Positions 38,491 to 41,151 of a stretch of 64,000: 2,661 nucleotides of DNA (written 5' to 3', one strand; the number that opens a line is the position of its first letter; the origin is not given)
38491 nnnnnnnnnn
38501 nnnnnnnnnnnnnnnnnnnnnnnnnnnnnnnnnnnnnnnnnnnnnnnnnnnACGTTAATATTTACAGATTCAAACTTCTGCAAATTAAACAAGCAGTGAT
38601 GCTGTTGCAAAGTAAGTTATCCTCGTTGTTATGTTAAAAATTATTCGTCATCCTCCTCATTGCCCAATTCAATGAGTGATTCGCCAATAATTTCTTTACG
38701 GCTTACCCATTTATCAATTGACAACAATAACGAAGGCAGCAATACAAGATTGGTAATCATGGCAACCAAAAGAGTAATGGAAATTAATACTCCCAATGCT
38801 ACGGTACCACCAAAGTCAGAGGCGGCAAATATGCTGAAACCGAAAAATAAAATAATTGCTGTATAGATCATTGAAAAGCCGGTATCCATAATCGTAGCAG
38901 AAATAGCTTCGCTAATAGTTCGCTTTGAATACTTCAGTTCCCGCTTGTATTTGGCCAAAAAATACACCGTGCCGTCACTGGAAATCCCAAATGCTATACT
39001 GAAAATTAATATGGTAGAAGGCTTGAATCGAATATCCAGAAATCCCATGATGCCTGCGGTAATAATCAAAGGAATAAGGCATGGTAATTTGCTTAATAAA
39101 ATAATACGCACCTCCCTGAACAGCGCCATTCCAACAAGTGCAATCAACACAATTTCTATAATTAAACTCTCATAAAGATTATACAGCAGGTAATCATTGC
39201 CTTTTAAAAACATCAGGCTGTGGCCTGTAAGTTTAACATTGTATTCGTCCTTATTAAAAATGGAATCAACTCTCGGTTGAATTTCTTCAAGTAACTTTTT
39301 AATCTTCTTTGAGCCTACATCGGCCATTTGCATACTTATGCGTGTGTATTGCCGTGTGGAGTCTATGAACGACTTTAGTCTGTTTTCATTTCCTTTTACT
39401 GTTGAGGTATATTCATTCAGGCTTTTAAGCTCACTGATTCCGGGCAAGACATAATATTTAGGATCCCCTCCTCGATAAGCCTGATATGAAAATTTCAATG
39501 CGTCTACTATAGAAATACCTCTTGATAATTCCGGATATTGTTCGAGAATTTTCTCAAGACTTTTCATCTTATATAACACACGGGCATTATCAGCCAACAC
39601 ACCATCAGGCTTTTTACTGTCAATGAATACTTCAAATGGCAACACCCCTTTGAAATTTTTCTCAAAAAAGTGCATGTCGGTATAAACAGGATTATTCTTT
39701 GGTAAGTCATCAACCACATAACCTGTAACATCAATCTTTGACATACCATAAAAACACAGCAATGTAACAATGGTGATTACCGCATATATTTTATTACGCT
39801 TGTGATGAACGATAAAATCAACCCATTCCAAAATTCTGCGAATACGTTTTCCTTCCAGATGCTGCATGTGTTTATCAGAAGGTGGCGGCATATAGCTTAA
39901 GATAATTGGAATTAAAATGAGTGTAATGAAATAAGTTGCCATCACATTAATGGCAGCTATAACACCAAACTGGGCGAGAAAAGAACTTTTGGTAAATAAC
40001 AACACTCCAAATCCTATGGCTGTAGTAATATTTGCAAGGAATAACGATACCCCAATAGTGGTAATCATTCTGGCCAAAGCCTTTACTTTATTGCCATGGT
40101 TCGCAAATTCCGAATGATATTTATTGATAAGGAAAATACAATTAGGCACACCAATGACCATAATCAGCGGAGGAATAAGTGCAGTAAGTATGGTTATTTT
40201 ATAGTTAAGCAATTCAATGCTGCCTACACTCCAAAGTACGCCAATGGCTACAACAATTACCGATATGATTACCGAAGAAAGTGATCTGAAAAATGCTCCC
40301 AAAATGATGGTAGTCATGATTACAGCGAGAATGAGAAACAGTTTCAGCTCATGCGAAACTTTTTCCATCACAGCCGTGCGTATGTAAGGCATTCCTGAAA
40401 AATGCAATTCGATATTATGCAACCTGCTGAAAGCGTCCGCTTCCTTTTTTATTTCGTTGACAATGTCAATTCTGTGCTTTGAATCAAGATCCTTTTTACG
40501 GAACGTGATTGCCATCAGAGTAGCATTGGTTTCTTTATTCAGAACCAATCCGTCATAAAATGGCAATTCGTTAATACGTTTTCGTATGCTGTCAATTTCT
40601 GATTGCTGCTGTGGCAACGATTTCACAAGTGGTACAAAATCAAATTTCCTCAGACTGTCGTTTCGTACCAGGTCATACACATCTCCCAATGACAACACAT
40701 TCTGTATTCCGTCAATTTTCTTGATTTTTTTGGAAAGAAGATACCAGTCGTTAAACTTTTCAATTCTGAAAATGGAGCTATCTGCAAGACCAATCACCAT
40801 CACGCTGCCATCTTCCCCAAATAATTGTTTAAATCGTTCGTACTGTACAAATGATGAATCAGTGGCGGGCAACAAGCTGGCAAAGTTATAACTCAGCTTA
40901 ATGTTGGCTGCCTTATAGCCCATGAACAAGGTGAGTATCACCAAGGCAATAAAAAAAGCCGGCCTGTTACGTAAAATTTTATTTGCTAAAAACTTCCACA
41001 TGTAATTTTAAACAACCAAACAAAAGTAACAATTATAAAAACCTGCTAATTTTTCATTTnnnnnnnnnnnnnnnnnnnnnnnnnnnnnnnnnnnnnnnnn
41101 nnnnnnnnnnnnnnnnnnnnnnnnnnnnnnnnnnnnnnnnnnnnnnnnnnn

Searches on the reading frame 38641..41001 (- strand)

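Call 47: search_protein_families(library=pfam, proteins=[window:38641-41001:-], max_evalue=0.00001)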
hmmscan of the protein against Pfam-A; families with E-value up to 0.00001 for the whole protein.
window:38641-41001:- (786 aa): 3 families
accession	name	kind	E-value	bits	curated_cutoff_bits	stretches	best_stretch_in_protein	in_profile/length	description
PF03176.21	MMPL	-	1.5e-38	133.1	20.5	2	126-371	54-302/333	MMPL family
PF12349.14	Sterol-sensing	-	3.9e-08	33.8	22.3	1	245-370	10-135/153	Sterol-sensing domain of SREBP cleavage-activation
PF02460.24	Patched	-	1.7e-07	31.5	23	1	238-368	25-154/156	Patched SSD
